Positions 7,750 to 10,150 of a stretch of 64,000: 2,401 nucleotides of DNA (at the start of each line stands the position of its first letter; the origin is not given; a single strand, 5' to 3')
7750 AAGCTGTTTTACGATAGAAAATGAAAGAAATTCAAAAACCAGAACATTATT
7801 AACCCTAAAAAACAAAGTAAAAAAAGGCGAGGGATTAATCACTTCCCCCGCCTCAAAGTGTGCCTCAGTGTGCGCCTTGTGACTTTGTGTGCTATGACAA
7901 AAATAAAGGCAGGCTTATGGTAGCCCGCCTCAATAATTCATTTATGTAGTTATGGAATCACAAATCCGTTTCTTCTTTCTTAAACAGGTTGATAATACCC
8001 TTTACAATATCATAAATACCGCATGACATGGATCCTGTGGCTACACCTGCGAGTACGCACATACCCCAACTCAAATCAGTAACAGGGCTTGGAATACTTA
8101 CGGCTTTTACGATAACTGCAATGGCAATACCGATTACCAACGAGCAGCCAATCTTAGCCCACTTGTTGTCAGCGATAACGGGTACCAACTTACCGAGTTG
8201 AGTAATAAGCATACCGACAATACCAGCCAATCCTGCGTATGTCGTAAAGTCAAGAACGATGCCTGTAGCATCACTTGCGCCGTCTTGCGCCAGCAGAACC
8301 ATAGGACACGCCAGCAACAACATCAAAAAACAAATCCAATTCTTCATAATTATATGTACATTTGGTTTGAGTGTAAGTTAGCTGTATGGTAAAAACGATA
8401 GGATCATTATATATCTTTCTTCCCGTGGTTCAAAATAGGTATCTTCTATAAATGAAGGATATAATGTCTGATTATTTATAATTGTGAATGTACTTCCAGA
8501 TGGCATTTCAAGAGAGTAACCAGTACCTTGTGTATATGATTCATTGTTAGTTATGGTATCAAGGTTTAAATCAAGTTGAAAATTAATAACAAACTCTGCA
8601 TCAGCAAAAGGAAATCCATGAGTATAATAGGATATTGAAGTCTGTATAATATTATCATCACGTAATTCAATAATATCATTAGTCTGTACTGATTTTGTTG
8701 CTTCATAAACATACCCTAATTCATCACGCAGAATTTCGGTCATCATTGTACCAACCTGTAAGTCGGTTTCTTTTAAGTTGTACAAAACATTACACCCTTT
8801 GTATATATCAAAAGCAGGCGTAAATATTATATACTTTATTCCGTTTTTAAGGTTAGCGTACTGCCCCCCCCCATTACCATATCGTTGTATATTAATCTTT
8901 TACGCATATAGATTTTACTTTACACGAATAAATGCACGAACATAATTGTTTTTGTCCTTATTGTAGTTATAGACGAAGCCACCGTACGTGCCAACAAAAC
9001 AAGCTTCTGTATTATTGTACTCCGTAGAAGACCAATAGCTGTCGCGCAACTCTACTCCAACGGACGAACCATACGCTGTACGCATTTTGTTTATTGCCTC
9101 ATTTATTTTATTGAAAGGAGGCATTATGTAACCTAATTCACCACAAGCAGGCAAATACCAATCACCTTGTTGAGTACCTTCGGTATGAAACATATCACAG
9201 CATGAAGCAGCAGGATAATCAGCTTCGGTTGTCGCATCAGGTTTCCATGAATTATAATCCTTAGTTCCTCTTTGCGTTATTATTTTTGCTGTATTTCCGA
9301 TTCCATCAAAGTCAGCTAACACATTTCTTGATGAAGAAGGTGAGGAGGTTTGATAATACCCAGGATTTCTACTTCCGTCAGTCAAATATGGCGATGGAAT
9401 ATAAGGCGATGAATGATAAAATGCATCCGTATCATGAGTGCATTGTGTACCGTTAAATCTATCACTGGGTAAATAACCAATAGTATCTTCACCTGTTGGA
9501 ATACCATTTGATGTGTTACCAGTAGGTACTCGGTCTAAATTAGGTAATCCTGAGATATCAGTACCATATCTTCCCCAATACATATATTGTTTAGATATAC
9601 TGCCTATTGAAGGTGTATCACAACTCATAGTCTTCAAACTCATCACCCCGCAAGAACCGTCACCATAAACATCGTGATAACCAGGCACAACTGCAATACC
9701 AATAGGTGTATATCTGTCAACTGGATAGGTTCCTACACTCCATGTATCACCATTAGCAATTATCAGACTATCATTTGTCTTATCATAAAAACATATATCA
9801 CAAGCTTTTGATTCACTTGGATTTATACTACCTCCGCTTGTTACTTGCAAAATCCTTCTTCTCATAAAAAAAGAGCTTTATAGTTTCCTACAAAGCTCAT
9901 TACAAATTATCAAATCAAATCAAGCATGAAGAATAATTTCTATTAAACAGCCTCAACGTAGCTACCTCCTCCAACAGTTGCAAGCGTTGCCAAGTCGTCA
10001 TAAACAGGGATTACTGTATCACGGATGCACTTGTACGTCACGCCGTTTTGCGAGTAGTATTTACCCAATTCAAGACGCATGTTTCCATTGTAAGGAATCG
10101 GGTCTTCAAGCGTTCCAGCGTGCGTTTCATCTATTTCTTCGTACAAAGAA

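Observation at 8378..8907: Hidden 176-aa gene switched OFF by a G9 tract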

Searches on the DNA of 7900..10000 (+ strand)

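Call 12: search_dna_similar(query=window:7900-10000:+, collection=phages, mode=distant, max_rows=20)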
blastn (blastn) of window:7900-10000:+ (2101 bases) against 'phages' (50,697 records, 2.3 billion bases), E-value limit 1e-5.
No match.
